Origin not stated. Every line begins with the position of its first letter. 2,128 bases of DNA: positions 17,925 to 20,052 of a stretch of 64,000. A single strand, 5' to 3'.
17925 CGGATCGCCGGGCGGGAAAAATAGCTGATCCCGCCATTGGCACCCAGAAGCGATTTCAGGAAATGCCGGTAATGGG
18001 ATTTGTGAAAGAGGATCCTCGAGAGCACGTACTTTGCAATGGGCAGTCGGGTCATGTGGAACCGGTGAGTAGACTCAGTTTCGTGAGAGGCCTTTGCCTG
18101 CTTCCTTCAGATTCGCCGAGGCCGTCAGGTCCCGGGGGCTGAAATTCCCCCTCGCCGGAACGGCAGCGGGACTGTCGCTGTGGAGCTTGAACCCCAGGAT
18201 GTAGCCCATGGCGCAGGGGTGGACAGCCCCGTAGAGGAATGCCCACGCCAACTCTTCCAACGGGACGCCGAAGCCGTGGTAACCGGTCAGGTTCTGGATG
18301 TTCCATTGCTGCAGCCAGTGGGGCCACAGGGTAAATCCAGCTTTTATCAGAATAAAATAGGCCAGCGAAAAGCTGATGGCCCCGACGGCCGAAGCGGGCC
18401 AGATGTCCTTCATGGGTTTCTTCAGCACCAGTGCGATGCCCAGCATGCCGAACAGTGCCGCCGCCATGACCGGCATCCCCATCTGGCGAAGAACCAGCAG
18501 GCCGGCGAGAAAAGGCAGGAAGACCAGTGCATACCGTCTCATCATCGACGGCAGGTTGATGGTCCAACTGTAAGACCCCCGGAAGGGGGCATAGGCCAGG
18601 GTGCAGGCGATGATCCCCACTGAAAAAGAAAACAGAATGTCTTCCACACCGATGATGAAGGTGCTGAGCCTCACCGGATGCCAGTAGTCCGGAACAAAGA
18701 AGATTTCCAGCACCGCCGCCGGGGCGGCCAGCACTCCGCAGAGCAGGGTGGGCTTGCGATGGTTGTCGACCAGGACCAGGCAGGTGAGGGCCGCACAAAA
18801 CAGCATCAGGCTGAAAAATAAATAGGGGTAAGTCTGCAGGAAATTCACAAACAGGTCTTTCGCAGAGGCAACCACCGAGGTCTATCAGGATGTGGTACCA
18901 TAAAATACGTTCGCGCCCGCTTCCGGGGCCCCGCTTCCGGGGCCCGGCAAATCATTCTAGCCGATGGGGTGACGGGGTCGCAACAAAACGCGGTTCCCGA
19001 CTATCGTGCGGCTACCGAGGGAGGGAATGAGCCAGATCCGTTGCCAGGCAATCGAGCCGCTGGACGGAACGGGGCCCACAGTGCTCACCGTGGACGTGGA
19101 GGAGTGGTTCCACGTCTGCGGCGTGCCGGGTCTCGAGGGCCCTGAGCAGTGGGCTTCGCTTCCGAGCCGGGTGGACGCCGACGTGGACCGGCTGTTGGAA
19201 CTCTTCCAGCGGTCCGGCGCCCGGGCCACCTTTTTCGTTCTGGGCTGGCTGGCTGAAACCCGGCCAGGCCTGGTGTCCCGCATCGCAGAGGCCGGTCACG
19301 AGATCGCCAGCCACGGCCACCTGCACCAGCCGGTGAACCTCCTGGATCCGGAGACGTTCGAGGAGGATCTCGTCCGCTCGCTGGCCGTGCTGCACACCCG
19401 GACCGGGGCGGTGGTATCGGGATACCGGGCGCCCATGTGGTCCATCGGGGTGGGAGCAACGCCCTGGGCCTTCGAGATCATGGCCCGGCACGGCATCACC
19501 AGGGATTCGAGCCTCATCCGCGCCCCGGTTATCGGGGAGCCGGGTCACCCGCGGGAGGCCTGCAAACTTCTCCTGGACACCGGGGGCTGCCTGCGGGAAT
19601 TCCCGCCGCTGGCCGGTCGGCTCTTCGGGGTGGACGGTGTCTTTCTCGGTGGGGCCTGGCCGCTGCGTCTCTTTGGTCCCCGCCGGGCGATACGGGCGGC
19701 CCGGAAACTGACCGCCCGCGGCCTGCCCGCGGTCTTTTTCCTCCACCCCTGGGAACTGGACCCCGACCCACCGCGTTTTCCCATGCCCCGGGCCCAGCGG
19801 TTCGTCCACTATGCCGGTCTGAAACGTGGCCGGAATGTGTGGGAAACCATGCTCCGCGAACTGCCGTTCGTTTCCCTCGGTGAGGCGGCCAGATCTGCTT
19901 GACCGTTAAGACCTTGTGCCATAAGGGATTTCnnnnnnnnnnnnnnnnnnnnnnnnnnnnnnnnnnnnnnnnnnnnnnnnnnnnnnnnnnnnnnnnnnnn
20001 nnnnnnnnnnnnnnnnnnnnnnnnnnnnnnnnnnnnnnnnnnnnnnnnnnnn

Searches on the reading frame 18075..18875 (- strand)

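Call 21: search_protein_families(library=pfam, proteins=[window:18075-18875:-], max_evalue=0.001)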
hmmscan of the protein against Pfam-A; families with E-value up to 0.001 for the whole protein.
window:18075-18875:- (266 aa): 1 family
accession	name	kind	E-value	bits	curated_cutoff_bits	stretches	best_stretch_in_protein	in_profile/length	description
PF18916.5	Lycopene_cyc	-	2.2e-05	25.4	27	1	137-217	7-83/92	Lycopene cyclase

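Call 24: search_protein_families(library=ncbifam, proteins=[window:18075-18875:-], max_evalue=0.01)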
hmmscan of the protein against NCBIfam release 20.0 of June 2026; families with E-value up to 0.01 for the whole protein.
window:18075-18875:- (266 aa): 0 families

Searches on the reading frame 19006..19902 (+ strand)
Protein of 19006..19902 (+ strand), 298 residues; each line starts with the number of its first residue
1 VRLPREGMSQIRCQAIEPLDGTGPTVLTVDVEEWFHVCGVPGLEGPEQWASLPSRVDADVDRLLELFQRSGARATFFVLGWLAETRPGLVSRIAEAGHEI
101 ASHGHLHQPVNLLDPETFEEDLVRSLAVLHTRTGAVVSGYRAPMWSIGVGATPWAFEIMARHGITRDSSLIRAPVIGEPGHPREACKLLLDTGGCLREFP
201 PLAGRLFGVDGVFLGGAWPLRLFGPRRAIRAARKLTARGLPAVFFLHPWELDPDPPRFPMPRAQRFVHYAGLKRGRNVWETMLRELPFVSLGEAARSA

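Call 21: search_protein_families(library=pfam, proteins=[window:19006-19902:+], max_evalue=0.001)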
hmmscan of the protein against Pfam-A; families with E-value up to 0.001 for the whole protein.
window:19006-19902:+ (298 aa): 2 families
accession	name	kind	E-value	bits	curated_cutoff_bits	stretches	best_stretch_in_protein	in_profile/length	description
PF11959.13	DUF3473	-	2.5e-19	70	29.6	1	173-293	8-127/130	Domain of unknown function (DUF3473)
PF01522.26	Polysacc_deac_1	-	3.6e-17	62.9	23.1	1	60-144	21-105/124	Polysaccharide deacetylase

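Call 24: search_protein_families(library=ncbifam, proteins=[window:19006-19902:+], max_evalue=0.01)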
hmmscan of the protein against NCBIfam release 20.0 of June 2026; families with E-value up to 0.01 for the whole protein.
window:19006-19902:+ (298 aa): 8 families
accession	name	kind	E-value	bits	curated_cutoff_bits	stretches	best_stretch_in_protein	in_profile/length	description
TIGR03006.1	pepcterm_polyde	equivalog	9.8e-61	205.2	276.2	1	27-291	3-267/272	XrtA system polysaccharide deacetylase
TIGR02764.1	spore_ybaN_pdaB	equivalog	1.2e-12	48.1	237.4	1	58-144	19-105/191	polysaccharide deacetylase family sporulation protein PdaB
NF045821.1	PgAcgDacpgdA1_Bac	equivalog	8.3e-10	38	400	1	62-156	105-199/282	peptidoglycan-N-acetylglucosamine deacetylase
TIGR04243.1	nodulat_NodB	equivalog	1.5e-09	37.7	240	1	62-146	19-106/197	chitooligosaccharide deacetylase NodB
TIGR02884.1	spore_pdaA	equivalog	2.1e-06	27.6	298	1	61-134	53-126/224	delta-lactam-biosynthetic de-N-acetylase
TIGR02873.1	spore_ylxY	hypoth_equivalog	2.1e-06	27.2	391.5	1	60-139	100-179/268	probable sporulation protein, polysaccharide deacetylase family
TIGR03212.1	uraD_N-term-dom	equivalog_domain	6.1e-05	22.2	424.6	1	58-140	77-159/297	allantoinase PuuE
NF045822.1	PgAcgDacpgdA2_Bac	equivalog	0.0073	15.7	400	1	62-128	86-152/274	peptidoglycan-N-acetylglucosamine deacetylase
